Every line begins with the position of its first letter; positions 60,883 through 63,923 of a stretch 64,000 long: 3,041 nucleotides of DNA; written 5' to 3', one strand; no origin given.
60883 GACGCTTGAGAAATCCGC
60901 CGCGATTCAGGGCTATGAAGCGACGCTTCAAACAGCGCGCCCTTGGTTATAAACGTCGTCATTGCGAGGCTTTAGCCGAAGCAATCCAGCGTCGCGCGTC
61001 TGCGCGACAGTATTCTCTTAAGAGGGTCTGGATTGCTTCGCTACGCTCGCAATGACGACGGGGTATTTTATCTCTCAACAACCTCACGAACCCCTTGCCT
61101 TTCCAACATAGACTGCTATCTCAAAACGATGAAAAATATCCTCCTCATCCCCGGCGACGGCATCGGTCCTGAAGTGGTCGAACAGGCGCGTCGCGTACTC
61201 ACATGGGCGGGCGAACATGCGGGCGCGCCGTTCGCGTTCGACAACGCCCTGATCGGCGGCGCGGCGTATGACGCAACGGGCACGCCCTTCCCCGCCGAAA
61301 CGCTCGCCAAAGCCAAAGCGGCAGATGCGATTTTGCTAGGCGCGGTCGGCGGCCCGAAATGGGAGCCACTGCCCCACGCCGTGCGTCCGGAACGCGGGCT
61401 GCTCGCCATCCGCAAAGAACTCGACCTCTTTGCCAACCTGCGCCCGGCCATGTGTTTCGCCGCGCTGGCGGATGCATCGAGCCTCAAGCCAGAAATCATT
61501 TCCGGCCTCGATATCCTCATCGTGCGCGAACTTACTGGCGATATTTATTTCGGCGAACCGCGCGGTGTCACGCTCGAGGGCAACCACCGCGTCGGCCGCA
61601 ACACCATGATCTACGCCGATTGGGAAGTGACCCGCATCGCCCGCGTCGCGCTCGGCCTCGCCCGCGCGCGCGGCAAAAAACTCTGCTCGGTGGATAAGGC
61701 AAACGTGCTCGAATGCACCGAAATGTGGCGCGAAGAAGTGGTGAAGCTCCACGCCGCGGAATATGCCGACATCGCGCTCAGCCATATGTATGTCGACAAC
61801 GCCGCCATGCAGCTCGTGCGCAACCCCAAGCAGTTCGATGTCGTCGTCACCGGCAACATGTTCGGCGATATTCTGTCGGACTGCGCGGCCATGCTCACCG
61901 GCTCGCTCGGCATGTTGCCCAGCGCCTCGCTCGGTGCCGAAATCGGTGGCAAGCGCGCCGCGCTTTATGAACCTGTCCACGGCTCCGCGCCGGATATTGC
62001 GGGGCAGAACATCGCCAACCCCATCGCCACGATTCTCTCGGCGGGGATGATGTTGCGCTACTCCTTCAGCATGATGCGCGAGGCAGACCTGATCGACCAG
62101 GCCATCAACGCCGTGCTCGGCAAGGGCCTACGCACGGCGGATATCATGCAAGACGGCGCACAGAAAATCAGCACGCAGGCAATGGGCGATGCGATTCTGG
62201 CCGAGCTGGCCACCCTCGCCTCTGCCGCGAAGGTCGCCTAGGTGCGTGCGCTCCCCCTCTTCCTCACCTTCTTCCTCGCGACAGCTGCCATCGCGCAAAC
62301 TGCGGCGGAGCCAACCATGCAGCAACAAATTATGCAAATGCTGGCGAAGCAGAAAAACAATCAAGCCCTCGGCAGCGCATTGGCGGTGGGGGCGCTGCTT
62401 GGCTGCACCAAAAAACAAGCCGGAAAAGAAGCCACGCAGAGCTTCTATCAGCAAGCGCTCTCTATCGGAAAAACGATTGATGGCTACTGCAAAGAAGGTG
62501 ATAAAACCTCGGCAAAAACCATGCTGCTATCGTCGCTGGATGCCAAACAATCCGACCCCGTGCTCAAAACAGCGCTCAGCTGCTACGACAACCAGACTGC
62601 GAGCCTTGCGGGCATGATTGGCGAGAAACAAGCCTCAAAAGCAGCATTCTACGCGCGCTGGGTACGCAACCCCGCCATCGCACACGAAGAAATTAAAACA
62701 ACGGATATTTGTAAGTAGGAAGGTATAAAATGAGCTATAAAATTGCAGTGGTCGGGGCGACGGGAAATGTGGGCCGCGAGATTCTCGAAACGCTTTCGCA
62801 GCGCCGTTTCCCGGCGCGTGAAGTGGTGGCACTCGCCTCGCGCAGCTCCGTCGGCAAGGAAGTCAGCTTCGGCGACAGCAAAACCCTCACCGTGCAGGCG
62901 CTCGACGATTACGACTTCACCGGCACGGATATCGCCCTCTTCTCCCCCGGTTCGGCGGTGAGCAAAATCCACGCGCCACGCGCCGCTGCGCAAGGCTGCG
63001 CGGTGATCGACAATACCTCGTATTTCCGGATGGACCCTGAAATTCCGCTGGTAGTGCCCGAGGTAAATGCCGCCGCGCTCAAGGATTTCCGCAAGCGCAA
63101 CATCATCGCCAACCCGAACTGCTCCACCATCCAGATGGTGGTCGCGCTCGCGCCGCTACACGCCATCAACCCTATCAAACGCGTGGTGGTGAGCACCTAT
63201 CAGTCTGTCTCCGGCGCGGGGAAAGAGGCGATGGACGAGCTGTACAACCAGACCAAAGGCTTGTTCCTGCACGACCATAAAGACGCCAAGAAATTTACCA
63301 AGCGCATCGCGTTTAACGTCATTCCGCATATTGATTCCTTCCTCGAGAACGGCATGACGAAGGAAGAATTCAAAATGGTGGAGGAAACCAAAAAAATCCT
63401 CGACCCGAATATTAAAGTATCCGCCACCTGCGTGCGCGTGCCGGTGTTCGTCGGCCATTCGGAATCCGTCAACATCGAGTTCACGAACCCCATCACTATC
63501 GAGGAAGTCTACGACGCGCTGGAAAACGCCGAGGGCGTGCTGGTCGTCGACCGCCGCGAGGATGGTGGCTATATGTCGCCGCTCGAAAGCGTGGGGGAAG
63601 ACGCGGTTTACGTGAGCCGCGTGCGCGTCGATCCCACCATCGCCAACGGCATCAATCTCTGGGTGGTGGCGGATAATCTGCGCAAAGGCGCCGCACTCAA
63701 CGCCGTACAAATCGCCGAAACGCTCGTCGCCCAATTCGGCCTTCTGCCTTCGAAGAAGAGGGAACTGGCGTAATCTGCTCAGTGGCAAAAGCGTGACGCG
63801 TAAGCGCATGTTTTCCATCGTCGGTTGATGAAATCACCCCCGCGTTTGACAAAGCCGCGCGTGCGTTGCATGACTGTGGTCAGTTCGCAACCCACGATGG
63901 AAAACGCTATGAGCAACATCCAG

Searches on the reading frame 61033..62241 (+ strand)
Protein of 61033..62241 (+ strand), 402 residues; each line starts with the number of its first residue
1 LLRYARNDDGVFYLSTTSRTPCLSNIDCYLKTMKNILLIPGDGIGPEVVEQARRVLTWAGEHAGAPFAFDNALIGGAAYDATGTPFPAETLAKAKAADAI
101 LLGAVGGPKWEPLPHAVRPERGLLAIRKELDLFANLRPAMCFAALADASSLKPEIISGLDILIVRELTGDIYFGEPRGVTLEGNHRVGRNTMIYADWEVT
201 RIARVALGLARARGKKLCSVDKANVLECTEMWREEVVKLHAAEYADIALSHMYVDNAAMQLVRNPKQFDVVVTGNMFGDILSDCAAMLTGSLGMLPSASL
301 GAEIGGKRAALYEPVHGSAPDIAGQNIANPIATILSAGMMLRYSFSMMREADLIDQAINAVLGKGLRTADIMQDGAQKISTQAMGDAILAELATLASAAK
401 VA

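Call 15: search_protein_families(library=pfam, proteins=[window:61033-62241:+], max_evalue=0.0001)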
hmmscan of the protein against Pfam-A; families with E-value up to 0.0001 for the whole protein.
window:61033-62241:+ (402 aa): 1 family
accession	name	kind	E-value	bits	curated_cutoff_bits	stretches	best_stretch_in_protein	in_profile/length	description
PF00180.25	Iso_dh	-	1.3e-137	459.2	27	1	35-388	1-348/348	Isocitrate/isopropylmalate dehydrogenase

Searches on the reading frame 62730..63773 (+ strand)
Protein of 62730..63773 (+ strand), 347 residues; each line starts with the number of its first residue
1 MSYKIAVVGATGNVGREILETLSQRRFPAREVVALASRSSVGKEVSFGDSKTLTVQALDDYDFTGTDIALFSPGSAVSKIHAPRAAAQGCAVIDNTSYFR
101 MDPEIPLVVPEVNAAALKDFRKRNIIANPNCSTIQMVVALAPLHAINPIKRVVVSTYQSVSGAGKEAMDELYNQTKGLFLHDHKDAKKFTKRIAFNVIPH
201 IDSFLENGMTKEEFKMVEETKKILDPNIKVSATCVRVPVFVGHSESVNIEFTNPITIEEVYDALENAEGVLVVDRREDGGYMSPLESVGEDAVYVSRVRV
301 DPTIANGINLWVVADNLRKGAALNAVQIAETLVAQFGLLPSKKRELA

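Call 15: search_protein_families(library=pfam, proteins=[window:62730-63773:+], max_evalue=0.0001)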
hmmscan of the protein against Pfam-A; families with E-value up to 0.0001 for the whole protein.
window:62730-63773:+ (347 aa): 2 families
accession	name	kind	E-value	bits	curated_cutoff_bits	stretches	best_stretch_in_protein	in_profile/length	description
PF02774.23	Semialdhyde_dhC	-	8.9e-57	192.6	26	1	140-319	1-184/184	Semialdehyde dehydrogenase, dimerisation domain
PF01118.30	Semialdhyde_dh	-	4.8e-32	111.4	26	1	4-119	1-120/121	Semialdehyde dehydrogenase, NAD binding domain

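Call 54: find_encoding_contigs(protein=window:62730-63773:+, flank=10000, max_places=3)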
Protein window:62730-63773:+ (347 aa): no gene with exactly this product is on record in the collection.
